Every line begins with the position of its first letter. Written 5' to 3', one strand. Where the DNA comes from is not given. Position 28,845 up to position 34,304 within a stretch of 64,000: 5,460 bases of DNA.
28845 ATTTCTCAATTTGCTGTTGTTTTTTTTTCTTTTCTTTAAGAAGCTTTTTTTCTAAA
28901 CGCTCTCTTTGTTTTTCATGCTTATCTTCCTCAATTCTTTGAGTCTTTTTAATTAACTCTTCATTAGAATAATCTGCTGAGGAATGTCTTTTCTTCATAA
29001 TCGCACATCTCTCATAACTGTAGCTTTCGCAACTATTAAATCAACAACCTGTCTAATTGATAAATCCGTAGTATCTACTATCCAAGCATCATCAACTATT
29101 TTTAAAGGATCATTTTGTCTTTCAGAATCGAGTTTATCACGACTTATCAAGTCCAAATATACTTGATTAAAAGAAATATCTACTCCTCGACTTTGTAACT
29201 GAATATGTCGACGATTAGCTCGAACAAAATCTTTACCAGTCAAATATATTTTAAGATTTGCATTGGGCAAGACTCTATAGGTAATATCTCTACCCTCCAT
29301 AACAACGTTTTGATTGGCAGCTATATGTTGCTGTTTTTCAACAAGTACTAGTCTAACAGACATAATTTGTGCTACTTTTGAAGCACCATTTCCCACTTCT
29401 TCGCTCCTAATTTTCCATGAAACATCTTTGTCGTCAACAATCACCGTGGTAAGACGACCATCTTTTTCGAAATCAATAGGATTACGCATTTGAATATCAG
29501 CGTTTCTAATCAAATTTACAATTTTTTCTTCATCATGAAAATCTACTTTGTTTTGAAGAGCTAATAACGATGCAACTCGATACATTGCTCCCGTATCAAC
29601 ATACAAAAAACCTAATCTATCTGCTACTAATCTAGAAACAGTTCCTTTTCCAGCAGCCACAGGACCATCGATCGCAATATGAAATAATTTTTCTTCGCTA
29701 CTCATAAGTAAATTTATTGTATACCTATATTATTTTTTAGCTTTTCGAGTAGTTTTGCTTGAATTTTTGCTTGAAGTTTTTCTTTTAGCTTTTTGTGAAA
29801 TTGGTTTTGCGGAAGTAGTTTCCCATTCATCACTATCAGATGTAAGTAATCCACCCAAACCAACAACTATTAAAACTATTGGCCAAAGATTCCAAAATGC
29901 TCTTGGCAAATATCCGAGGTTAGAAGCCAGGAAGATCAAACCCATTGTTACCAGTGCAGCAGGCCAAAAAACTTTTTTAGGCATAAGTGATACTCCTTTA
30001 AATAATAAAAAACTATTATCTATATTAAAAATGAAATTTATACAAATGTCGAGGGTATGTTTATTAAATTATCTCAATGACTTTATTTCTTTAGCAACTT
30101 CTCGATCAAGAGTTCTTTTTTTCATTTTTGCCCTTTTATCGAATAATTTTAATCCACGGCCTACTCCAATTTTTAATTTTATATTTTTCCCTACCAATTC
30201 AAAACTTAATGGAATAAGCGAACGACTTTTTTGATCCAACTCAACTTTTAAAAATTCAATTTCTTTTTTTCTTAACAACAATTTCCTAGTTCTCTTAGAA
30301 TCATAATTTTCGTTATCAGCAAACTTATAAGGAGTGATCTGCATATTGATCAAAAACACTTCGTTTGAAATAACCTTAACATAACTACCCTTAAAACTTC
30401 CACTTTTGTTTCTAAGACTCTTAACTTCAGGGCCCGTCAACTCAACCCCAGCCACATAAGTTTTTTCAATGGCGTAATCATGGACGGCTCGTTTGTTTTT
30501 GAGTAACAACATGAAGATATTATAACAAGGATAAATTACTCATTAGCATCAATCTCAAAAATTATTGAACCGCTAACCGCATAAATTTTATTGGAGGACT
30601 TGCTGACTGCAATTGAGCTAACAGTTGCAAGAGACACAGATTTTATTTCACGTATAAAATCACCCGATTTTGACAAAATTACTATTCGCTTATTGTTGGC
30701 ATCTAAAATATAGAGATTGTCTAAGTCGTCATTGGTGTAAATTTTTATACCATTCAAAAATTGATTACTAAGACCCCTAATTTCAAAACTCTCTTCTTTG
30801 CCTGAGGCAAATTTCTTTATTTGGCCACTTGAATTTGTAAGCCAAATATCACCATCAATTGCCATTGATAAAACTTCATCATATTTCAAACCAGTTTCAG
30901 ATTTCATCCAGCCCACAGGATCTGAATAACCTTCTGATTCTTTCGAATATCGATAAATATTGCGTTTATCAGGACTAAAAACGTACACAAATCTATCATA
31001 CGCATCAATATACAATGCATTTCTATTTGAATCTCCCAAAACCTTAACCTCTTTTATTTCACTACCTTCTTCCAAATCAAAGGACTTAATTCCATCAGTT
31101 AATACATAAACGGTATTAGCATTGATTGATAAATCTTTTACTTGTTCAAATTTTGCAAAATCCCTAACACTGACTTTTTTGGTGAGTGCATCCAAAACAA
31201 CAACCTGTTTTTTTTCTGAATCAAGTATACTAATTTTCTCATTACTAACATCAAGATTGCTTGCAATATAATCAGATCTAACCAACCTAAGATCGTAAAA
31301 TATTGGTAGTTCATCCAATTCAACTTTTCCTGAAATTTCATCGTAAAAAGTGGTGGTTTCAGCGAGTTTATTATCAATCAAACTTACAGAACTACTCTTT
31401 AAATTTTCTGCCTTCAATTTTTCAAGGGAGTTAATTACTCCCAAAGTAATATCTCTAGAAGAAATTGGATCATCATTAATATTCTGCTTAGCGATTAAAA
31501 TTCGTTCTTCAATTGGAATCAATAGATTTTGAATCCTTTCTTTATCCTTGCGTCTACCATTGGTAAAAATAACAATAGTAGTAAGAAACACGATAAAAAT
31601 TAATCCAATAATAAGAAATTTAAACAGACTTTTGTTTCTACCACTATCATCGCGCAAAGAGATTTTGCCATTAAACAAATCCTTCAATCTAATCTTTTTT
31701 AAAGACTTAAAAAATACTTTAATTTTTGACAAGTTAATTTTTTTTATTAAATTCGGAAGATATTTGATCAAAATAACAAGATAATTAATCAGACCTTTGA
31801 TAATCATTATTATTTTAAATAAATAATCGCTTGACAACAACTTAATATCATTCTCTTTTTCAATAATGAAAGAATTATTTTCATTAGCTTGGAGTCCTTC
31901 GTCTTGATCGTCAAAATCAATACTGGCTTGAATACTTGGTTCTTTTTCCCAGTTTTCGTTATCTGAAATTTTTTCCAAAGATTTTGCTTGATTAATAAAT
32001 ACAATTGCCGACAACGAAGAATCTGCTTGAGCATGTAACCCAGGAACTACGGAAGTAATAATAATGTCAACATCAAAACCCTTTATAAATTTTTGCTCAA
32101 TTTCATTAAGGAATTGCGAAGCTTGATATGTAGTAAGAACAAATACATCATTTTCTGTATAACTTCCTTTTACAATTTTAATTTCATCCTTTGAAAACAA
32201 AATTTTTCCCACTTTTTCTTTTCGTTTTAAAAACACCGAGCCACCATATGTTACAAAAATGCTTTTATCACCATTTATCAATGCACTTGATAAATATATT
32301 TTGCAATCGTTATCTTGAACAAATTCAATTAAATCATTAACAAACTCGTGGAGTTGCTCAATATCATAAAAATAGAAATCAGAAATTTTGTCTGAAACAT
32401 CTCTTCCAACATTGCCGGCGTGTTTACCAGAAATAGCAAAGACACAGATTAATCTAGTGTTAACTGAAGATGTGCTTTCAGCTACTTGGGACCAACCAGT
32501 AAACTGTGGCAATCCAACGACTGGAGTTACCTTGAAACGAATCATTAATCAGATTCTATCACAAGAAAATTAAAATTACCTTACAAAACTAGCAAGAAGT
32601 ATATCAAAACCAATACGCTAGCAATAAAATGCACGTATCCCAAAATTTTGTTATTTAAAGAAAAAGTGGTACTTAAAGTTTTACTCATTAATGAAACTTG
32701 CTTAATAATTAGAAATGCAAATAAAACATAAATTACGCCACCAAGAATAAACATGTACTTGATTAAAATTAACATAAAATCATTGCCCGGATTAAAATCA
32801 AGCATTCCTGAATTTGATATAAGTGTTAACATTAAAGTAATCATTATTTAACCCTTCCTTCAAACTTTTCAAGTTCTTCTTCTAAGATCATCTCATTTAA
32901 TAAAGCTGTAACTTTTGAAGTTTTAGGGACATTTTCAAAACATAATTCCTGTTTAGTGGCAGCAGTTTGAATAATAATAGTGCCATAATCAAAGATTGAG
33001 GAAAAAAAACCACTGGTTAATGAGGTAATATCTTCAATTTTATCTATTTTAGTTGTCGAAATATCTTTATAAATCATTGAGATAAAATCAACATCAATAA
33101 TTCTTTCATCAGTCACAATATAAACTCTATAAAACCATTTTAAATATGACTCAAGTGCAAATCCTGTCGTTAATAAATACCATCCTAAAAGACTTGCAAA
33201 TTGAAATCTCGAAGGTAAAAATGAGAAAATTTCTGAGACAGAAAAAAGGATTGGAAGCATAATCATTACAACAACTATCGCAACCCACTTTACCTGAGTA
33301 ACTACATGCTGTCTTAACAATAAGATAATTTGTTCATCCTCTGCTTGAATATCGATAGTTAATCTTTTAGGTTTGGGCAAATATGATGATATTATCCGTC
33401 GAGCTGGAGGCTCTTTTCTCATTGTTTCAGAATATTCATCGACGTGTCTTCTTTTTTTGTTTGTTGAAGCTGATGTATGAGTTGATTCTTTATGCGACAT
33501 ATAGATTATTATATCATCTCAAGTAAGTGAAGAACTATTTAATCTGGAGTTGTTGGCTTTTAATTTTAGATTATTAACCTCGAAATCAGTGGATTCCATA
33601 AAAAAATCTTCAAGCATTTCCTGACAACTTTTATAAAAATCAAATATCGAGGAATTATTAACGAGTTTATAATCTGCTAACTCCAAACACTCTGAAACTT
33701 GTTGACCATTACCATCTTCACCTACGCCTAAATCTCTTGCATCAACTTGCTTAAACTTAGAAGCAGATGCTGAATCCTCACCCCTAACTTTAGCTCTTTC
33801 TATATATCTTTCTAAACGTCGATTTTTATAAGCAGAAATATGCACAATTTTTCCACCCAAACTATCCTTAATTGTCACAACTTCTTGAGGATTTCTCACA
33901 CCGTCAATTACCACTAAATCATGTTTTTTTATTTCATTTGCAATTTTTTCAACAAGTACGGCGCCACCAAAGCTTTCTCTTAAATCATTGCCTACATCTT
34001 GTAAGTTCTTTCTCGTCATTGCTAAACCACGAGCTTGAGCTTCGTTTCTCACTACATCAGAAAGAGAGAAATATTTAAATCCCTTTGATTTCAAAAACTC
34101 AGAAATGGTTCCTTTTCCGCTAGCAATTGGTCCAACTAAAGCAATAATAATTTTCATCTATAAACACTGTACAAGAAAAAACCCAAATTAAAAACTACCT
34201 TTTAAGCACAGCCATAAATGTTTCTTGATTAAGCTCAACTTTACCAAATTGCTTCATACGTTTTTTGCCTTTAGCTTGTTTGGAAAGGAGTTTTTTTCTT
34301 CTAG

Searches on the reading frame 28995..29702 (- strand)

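Call 22: search_protein_families(library=pfam, proteins=[window:28995-29702:-], max_evalue=0.01)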
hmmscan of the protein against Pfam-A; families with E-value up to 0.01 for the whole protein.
window:28995-29702:- (235 aa): 3 families
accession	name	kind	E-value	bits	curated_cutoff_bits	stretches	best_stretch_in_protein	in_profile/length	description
PF02224.24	Cytidylate_kin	-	1.2e-68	231.4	26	1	9-227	1-209/211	Cytidylate kinase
PF13189.12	Cytidylate_kin2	-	1.3e-05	25.9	28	1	8-164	1-127/176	Cytidylate kinase-like family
PF13238.12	AAA_18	-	0.0028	18.5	29.4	0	9-70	1-45/128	AAA domain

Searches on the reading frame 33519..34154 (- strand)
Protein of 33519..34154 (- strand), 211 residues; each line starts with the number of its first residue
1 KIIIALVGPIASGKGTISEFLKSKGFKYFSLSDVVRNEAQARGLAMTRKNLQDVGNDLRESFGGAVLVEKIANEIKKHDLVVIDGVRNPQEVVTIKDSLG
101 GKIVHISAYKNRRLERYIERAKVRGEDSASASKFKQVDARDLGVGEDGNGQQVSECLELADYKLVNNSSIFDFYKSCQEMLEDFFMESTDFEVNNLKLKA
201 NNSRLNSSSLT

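Call 22: search_protein_families(library=pfam, proteins=[window:33519-34154:-], max_evalue=0.01)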
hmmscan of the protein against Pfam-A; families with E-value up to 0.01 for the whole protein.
window:33519-34154:- (211 aa): 4 families
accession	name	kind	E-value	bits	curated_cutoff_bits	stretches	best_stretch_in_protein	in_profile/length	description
PF13207.12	AAA_17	-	2.3e-11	44.6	27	1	7-132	1-133/136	AAA domain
PF13238.12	AAA_18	-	3.1e-09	37.8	29.4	1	4-123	1-114/128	AAA domain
PF01121.26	CoaE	-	0.00076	19.6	27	0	2-39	1-37/180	Dephospho-CoA kinase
PF21448.3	DNMK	-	0.002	18.2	27.1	0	58-117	146-205/232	Deoxynucleotide monophosphate kinase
